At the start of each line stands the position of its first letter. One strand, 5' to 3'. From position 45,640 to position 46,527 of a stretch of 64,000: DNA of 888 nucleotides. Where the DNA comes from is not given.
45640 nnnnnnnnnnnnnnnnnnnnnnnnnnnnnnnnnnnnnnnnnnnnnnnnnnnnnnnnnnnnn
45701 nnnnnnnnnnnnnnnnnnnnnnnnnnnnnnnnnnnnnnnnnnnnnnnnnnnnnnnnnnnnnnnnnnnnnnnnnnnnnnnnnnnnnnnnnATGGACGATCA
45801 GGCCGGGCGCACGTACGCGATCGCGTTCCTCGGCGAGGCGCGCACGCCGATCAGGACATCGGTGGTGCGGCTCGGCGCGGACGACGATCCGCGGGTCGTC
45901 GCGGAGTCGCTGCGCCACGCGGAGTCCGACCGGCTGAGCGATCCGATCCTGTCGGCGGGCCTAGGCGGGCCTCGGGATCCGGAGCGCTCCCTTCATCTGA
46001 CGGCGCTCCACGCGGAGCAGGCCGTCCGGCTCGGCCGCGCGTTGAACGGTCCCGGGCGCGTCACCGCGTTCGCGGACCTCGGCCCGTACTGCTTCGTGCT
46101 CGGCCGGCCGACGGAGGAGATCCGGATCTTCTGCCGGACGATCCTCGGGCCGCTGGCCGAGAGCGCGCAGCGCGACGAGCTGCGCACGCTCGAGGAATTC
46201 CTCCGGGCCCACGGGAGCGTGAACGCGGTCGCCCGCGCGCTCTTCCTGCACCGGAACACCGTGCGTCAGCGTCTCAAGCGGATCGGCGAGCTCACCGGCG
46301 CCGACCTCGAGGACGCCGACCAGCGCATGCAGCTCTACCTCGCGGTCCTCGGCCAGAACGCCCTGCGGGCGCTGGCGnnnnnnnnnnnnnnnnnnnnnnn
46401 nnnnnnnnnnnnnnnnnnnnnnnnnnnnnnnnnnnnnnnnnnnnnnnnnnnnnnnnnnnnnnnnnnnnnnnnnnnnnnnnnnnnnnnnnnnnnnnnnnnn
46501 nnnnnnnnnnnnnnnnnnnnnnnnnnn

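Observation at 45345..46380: A branched-chain leader-peptide attenuator placed in front of a small unknown protein and a PucR-family regulator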

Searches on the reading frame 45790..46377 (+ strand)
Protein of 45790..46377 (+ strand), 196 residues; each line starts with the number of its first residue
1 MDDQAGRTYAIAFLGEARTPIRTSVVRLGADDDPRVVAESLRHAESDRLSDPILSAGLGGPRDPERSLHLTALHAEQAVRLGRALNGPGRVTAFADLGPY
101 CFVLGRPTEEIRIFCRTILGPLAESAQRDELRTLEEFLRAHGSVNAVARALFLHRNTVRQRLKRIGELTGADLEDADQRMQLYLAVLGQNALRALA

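Call 13: search_protein_families(library=pfam, proteins=[window:45790-46377:+], max_evalue=0.01)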
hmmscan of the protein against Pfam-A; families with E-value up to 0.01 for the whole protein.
window:45790-46377:+ (196 aa): 4 families
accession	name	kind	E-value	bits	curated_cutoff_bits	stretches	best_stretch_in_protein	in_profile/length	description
PF13556.12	HTH_30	-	2.1e-23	82.3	27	1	131-186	2-57/59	PucR C-terminal helix-turn-helix domain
PF09862.15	DUF2089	-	0.0016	18.5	33.4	1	129-165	4-40/47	Domain of unknown function (DUF2089)-HTH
PF00126.33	HTH_1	-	0.0036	17.7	26.6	1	132-178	5-50/60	Bacterial regulatory helix-turn-helix protein, lysR family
PF02954.25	HTH_8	-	0.0064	16.6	22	0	134-164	10-41/42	Bacterial regulatory protein, Fis family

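Call 16: find_homologous_proteins(query=window:45790-46377:+)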
Query window:45790-46377:+ (196 aa): 326 proteins with E <= 0.001 among 3614 candidates; the best 120 are listed.
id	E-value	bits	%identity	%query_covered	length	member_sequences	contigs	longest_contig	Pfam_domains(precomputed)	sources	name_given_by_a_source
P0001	6.5e-118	409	97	100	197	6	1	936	PF13556.13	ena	-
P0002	6.5e-102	357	86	100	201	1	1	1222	PF13556.13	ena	-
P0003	1.8e-101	356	86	100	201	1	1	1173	PF13556.13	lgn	-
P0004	8.9e-101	354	85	100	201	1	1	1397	PF13556.13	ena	-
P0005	4.7e-100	351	85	100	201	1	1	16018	PF13556.13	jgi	jgi:purine catabolism regulator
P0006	5.7e-100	351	85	100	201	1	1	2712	PF13556.13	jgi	jgi:DNA-binding PucR family transcriptional regulator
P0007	8.6e-100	350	85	100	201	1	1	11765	PF13556.13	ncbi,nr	ncbi:MAG TPA: helix-turn-helix domain-containing protein [Candidatus Limnocylindria bacterium]|nr:he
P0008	3.8e-99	348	84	100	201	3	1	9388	PF13556.13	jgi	jgi:sugar diacid utilization regulator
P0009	5.7e-99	348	84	100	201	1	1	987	PF13556.13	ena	-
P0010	9.4e-99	347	83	99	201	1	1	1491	PF13556.13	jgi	jgi:DNA-binding PucR family transcriptional regulator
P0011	1.2e-98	347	84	100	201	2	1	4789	PF13556.13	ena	-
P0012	1.7e-98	346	84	100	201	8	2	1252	PF13556.13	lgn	-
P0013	1.8e-98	346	83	100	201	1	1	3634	PF13556.13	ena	-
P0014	2.7e-98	345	84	100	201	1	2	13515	PF13556.13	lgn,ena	-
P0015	5.0e-98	345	84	100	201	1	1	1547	PF13556.13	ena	-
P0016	5.8e-98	344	83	100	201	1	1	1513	PF13556.13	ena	-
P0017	8.0e-98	344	83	100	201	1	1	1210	PF13556.13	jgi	jgi:purine catabolism regulator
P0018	1.7e-97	343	82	100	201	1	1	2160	PF13556.13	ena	-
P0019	2.0e-97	343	85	97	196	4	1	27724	PF13556.13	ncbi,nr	ncbi:MAG: hypothetical protein QOH08_437 [Chloroflexota bacterium]|nr:hypothetical protein [Chlorofl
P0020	3.0e-97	342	83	100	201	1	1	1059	PF13556.13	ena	-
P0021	4.0e-97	342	82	100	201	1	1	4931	PF13556.13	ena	-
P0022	6.8e-97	341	83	100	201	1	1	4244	PF13556.13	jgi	jgi:purine catabolism regulator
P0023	8.7e-97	341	83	100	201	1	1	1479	PF13556.13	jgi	-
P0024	1.2e-96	340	83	100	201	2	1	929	PF13556.13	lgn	-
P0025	1.5e-96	340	82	100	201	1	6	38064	PF13556.13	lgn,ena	-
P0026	2.1e-96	339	82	100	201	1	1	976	PF13556.13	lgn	-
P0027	3.0e-96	339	82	100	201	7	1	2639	PF13556.13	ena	-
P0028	3.7e-96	338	82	100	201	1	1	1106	PF13556.13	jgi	jgi:purine catabolism regulator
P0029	5.1e-96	338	82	100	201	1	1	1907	PF13556.13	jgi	jgi:sugar diacid utilization regulator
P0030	7.2e-96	338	82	99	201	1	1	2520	PF13556.13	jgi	-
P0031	7.8e-96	337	82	100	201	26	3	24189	PF13556.13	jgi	jgi:purine catabolism regulator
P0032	1.3e-95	337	81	100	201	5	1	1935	PF13556.13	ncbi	-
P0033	2.0e-95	336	82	100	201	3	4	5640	PF13556.13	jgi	jgi:DNA-binding PucR family transcriptional regulator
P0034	2.1e-95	336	80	100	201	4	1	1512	PF13556.13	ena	-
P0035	3.8e-95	335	81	100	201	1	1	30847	PF13556.13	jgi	jgi:sugar diacid utilization regulator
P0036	4.5e-95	335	81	100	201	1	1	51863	PF13556.13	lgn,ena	-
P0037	5.6e-95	335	81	100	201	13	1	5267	PF13556.13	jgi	-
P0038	1.2e-94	334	82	100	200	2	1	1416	PF13556.13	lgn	-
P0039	1.4e-94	333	82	100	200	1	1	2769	PF13556.13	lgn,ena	-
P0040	1.5e-94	333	80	100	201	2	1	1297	PF13556.13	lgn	-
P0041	1.6e-94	333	81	100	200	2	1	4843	PF13556.13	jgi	jgi:purine catabolism regulator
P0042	6.8e-94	331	80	100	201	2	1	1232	PF13556.13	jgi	jgi:sugar diacid utilization regulator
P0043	8.1e-94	331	81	97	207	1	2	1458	PF13556.13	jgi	jgi:sugar diacid utilization regulator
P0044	8.4e-94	331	79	100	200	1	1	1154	PF13556.13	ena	-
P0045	1.9e-93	330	81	100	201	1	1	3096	PF13556.13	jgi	jgi:DNA-binding PucR family transcriptional regulator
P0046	4.2e-93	328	80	100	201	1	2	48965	PF13556.13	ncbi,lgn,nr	ncbi:MAG TPA: helix-turn-helix domain-containing protein [Candidatus Limnocylindria bacterium]|nr:he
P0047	9.1e-93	327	81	100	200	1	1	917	PF13556.13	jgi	jgi:sugar diacid utilization regulator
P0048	1.3e-92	327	80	100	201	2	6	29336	PF13556.13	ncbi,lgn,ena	ncbi:MAG TPA: helix-turn-helix domain-containing protein [Candidatus Limnocylindria bacterium]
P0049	1.6e-92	327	79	100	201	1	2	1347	PF13556.13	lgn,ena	-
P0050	2.6e-92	326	80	100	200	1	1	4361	PF13556.13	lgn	-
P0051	4.0e-92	325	80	100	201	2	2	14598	PF13556.13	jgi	jgi:purine catabolism regulator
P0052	2.5e-91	323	79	100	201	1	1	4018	PF13556.13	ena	-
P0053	3.1e-91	322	79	100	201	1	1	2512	PF13556.13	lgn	-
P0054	4.2e-91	322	79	100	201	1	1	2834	PF13556.13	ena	-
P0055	1.0e-90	321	78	100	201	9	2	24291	PF13556.13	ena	-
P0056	5.4e-90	318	80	97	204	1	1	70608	PF13556.13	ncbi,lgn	-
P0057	1.2e-89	317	78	100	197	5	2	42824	PF13556.13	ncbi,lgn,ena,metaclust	ncbi:MAG TPA: helix-turn-helix domain-containing protein [Candidatus Limnocylindria bacterium]|metac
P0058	2.3e-89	316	78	99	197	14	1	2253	PF13556.13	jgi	jgi:purine catabolism regulator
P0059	5.8e-89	315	81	97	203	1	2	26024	PF13556.13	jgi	jgi:DNA-binding PucR family transcriptional regulator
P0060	6.7e-88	312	78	100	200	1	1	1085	PF13556.13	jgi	jgi:purine catabolism regulator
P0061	6.8e-88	312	77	100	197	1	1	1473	PF13556.13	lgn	-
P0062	2.7e-87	310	77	100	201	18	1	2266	PF13556.13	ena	-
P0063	4.2e-87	309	79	97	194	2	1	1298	PF13556.13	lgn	-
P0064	6.0e-87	308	77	100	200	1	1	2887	PF13556.13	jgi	-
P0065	4.2e-86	306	76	100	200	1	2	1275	PF13556.13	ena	-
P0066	7.2e-86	305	79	96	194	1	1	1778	PF13556.13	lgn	-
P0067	1.4e-85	304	77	100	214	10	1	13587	PF13556.13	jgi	jgi:DNA-binding PucR family transcriptional regulator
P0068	1.5e-85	304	76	100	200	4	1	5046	PF13556.13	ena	-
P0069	2.5e-85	303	77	100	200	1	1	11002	PF13556.13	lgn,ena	-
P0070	9.4e-85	301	75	100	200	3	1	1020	PF13556.13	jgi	-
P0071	1.0e-84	301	83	88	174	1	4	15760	PF13556.13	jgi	jgi:purine catabolism regulator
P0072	1.2e-83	298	83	88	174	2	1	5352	PF13556.13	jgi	jgi:purine catabolism regulator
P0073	1.3e-83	298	75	100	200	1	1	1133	PF13556.13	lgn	-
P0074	2.3e-83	297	81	90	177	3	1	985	PF13556.13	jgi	jgi:purine catabolism regulator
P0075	8.9e-83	295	76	95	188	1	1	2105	PF13556.13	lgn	-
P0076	1.1e-81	291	81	88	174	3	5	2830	PF13556.13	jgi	jgi:DNA-binding PucR family transcriptional regulator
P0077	9.3e-81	288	73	99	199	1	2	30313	PF13556.13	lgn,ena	-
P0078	4.0e-80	286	67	100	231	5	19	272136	PF13556.13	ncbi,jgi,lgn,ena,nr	ncbi:MAG TPA: hypothetical protein DCK98_07210 [Chloroflexi bacterium]|jgi:purine catabolism regulat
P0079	5.6e-78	279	78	91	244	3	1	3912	PF13556.13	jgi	jgi:DNA-binding PucR family transcriptional regulator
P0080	1.9e-77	277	77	92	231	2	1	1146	PF13556.13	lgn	-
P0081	2.4e-76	274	75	91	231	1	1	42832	PF13556.13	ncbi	ncbi:MAG: PucR family transcriptional regulator [Candidatus Limnocylindria bacterium]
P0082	2.5e-76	274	65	100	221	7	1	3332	PF17853.7,PF13556.13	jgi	-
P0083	3.0e-76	274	64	100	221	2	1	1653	PF17853.7,PF13556.13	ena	-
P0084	2.1e-75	271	75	91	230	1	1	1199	PF13556.13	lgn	-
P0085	1.5e-74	268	74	91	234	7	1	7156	PF17853.7,PF13556.13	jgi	jgi:sugar diacid utilization regulator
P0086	3.7e-74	267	81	77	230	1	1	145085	PF13556.13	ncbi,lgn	-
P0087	3.5e-73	264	67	100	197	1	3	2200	PF13556.13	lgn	-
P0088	4.2e-73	263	65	100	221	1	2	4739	PF13556.13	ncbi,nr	ncbi:MAG: helix-turn-helix domain-containing protein [Chloroflexota bacterium]|nr:helix-turn-helix d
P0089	5.8e-72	260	63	100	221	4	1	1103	PF17853.7,PF13556.13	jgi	-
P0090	2.6e-71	258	63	100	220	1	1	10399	PF13556.13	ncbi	-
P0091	1.4e-70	255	70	91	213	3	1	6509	PF13556.13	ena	-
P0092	1.5e-70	255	62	100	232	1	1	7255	PF09862.16,PF13556.13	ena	-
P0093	4.3e-69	250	69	92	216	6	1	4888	PF17853.7,PF13556.13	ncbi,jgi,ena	-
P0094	1.0e-68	249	63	97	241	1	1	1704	PF09862.16,PF13556.13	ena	-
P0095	2.9e-68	248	90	66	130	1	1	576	PF13556.13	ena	-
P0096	1.1e-62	229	92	60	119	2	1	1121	PF13556.13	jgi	jgi:purine catabolism regulator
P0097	6.2e-54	201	62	82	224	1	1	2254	PF13556.13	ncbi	-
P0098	2.1e-53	199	61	83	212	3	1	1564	PF17853.7,PF13556.13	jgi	-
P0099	1.2e-52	197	90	54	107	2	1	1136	PF13556.13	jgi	jgi:purine catabolism regulator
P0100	1.3e-52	196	59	86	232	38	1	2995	PF17853.7,PF13556.13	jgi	-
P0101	1.7e-52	196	59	86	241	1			PF17853.7,PF13556.13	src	-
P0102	3.5e-52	195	57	92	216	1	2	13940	PF13556.13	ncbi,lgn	-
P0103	7.0e-52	194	58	92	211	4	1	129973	PF17853.7,PF13556.13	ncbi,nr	ncbi:MAG TPA: helix-turn-helix domain-containing protein [Candidatus Limnocylindria bacterium]|nr:he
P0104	1.1e-51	193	57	89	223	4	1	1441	PF13556.13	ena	-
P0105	2.1e-51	193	60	84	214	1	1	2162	PF13556.13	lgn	-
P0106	3.5e-51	192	61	82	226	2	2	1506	PF13556.13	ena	-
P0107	3.5e-51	192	61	82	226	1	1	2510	PF17853.7,PF13556.13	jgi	jgi:purine catabolism regulator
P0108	4.6e-51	192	58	86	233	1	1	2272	PF17853.7,PF13556.13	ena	-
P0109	4.8e-51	191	61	86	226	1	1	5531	PF13556.13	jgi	jgi:purine catabolism regulator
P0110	4.9e-51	191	55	92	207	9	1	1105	PF13556.13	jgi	jgi:purine catabolism regulator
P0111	5.0e-51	191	57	92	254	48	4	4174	PF17853.7,PF13556.13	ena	-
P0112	1.6e-50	190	56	92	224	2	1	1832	PF13556.13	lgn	-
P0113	2.1e-50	189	63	80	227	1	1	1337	PF17853.7,PF13556.13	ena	-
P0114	2.3e-50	189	56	92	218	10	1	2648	PF17853.7,PF13556.13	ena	-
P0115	2.5e-50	189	60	82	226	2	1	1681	PF17853.7,PF13556.13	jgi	jgi:purine catabolism regulator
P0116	3.7e-50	189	57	92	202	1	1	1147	PF13556.13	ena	-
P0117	4.5e-50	188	59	80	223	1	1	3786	PF17853.7,PF13556.13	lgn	-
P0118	5.8e-50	188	57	92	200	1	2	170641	PF13556.13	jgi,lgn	jgi:purine catabolism regulator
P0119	7.1e-50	188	59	82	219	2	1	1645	PF13556.13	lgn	-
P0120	7.5e-50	188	61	84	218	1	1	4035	PF13556.13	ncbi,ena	-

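Call 18: find_related_loci(query=A2, collection=genome_contigs, flank=5000)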
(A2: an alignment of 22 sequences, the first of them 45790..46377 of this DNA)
Query A2 (196 aa) in genome_contigs; peptide patterns used: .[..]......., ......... (x = any residue, [..] = any of these).
122 stretches matched a pattern; 115 encode a relative of the query (tblastn E <= 1e-3); the best 80 are kept; 79 distinct loci.
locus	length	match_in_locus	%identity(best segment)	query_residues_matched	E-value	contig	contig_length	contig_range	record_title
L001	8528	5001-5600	84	1-196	9e-106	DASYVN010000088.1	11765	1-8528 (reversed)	MAG TPA_asm: Candidatus Limnocylindria bacterium isolate SMAG_U6255 k141_224526, whole genome shotgun sequence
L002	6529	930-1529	83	1-196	7e-104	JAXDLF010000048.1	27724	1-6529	MAG: Chloroflexota bacterium isolate BP_611 scaffold_3330574, whole genome shotgun sequence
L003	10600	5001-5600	79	1-196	9e-99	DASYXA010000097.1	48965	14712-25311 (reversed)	MAG TPA_asm: Candidatus Limnocylindria bacterium isolate SMAG_U6296 k141_791726, whole genome shotgun sequence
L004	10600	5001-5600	80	1-196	3e-98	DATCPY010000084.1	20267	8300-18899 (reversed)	MAG TPA_asm: Candidatus Limnocylindria bacterium isolate SMAG_U7239 k141_34867, whole genome shotgun sequence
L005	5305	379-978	77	1-196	3e-95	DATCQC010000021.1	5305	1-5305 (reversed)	MAG TPA_asm: Candidatus Limnocylindria bacterium isolate SMAG_U7243 k141_96299, whole genome shotgun sequence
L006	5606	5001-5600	77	1-196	4e-95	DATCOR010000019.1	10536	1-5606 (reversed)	MAG TPA_asm: Candidatus Limnocylindria bacterium isolate SMAG_U7206 k141_18112, whole genome shotgun sequence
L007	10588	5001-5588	77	1-196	4e-95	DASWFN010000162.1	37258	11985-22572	MAG TPA_asm: Candidatus Limnocylindria bacterium isolate SMAG_U2790 k141_4108636, whole genome shotgun sequence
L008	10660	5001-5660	67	1-196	6e-86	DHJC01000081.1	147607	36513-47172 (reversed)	MAG TPA_asm: Chloroflexi bacterium UBA4730 UBA4730_contig_34, whole genome shotgun sequence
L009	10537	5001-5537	75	18-196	2e-81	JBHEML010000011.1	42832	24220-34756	MAG: Candidatus Limnocylindria bacterium isolate S3_bin.24.strict S3_NODE_11, whole genome shotgun sequence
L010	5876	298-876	68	13-196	3e-77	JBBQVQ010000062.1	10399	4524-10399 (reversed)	MAG: Candidatus Limnocylindria bacterium isolate Co_metawrap_2004 Cmw_2004_k141_6897780_length_10399_cov_18.0000, whole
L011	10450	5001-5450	81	47-196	2e-76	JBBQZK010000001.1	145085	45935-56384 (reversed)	MAG: Candidatus Limnocylindria bacterium isolate Co_metawrap_2216 Cmw_2216_k141_24273880_length_145085_cov_15.5708, whol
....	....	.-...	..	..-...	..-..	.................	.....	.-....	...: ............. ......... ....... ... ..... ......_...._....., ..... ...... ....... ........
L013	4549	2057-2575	69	17-189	4e-71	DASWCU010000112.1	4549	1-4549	MAG TPA_asm: Candidatus Limnocylindria bacterium isolate SMAG_U2717 k141_647436, whole genome shotgun sequence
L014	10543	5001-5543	58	17-196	4e-57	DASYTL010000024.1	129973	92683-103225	MAG TPA_asm: Candidatus Limnocylindria bacterium isolate SMAG_U4566 k141_982271, whole genome shotgun sequence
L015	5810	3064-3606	57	17-196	6e-56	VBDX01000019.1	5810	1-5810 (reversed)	MAG: Chloroflexi bacterium isolate CF_11 14_1009_13_30cm_scaffold_14872, whole genome shotgun sequence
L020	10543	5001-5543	56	17-196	1e-53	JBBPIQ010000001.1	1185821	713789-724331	MAG: Chloroflexota bacterium isolate BPF3-00-01_bin_2 NODE_1_length_1185821_cov_39.092452, whole genome shotgun sequence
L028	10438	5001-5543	56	17-196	1e-48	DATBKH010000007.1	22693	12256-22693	MAG TPA_asm: Candidatus Limnocylindria bacterium isolate SMAG_U3941 k141_1418332, whole genome shotgun sequence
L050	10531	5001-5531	49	18-192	3e-45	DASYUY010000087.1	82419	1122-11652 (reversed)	MAG TPA_asm: Candidatus Limnocylindria bacterium isolate SMAG_U4607 k141_2962567, whole genome shotgun sequence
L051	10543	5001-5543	50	18-196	3e-45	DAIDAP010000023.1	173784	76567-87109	MAG TPA_asm: Chloroflexi bacterium isolate clean326 k141_14409, whole genome shotgun sequence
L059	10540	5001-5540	48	18-195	1e-43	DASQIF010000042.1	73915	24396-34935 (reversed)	MAG TPA_asm: Candidatus Acidiferrales bacterium isolate SMAG_U11852 k141_618937, whole genome shotgun sequence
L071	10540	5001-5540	47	18-195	4e-39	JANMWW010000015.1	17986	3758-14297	MAG: Chloroflexota bacterium isolate OTE_88_metabat_238 OTE_88_k141_1318824, whole genome shotgun sequence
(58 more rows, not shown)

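Call 27: search_protein_families(library=pfam, proteins=[L051:3606-4658:-, L051:2632-3489:-, L051:5557-5805:-, L051:5812-7080:-, L050:3605-4654:-, L050:2464-3594:-, L059:5817-7007:-, L059:7056-8387:-, L071:3606-4766:-, L071:5622-6959:+], max_evalue=0.00001)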
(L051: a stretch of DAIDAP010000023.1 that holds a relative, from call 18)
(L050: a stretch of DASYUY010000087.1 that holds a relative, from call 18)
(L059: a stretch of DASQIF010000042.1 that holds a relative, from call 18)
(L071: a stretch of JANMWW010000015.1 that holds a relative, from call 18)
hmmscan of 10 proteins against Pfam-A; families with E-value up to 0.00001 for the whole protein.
L051:3606-4658:- (351 aa): 1 family
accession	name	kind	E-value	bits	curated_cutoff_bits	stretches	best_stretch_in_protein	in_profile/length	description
PF00180.25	Iso_dh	-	6.7e-91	305.6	27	1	7-328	2-329/348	Isocitrate/isopropylmalate dehydrogenase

L051:2632-3489:- (286 aa): 1 family
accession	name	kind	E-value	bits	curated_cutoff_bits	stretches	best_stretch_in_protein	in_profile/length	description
PF02219.23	MTHFR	-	7.6e-77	258.9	24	1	10-281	9-287/287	Methylenetetrahydrofolate reductase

L051:5557-5805:- (83 aa): 0 families

L051:5812-7080:- (423 aa): 5 families
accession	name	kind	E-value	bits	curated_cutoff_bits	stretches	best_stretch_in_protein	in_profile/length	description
PF02374.21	ArsA_ATPase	-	3.2e-87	293.1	24.3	1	32-330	2-303/305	Anion-transporting ATPase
PF17886.7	ArsA_HSP20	-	3.6e-18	65.3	22.5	1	352-414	1-63/63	HSP20-like domain found in ArsA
PF01656.29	CbiA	-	3e-08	34.1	25.4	1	33-215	1-54/125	CobQ/CobB/MinD/ParA nucleotide binding domain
PF13614.12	AAA_31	-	1e-06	29.3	27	1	33-174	4-137/177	AAA domain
PF10609.15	ParA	-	3.7e-06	27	27.1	1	33-70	6-43/246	NUBPL iron-transfer P-loop NTPase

L050:3605-4654:- (350 aa): 1 family
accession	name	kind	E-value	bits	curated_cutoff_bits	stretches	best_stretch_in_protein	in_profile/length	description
PF00180.25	Iso_dh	-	3.3e-91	306.6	27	1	7-328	2-329/348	Isocitrate/isopropylmalate dehydrogenase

L050:2464-3594:- (377 aa): 1 family
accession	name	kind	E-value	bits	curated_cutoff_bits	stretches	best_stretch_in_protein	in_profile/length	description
PF01266.30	DAO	-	2.4e-50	172.5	27.9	1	7-352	1-353/353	FAD dependent oxidoreductase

L059:5817-7007:- (397 aa): 5 families
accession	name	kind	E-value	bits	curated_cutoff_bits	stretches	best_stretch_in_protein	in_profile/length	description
PF02374.21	ArsA_ATPase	-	2.5e-88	296.7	24.3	1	6-304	2-303/305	Anion-transporting ATPase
PF17886.7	ArsA_HSP20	-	1.2e-17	63.6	22.5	1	326-388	1-63/63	HSP20-like domain found in ArsA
PF01656.29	CbiA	-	2.8e-07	31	25.4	1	7-180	1-54/125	CobQ/CobB/MinD/ParA nucleotide binding domain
PF10609.15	ParA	-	2.3e-06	27.7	27.1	1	7-44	6-43/246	NUBPL iron-transfer P-loop NTPase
PF13614.12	AAA_31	-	7.9e-06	26.4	27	0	7-149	4-138/177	AAA domain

L059:7056-8387:- (444 aa): 2 families
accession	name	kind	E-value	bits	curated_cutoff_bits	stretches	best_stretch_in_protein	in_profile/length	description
PF01979.26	Amidohydro_1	-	1.9e-49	169.2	25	1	89-439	1-344/345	Amidohydrolase family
PF07969.17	Amidohydro_3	-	4.9e-07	30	29.7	0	237-438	257-469/472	Amidohydrolase family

L071:3606-4766:- (387 aa): 1 family
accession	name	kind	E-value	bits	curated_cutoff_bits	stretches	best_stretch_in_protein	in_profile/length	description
PF00180.25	Iso_dh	-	6e-92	309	27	1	43-359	2-324/348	Isocitrate/isopropylmalate dehydrogenase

L071:5622-6959:+ (446 aa): 2 families
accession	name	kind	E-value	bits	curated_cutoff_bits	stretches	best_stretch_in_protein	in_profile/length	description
PF01565.28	FAD_binding_4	-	6.2e-28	97.7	26.4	1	41-171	6-139/139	FAD binding domain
PF08031.17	BBE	-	3.3e-13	49.9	20.6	1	396-440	2-44/45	Berberine and berberine like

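Call 49: search_protein_families(library=ncbifam, proteins=[window:45790-46377:+], max_evalue=1)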
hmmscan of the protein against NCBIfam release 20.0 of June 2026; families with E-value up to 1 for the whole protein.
window:45790-46377:+ (196 aa): 4 families
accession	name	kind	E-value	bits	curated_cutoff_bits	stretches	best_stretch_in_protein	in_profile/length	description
NF008550.0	PRK11477.1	equivalog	5.7e-12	45.2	612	1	132-186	325-379/385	CdaR family transcriptional regulator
NF058503.1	SprTransRegAdeR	equivalog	1.2e-09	37.7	700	1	125-186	335-396/403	sporulation transcriptional activator AdeR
NF050824.1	TransRegRv1453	equivalog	8.9e-07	28.1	600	1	37-181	258-393/404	Rv1453 family transcriptional regulator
NF045769.1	TransActPmfR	equivalog_domain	3.2e-06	26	800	1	101-185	372-458/470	transcciptional activator PmfR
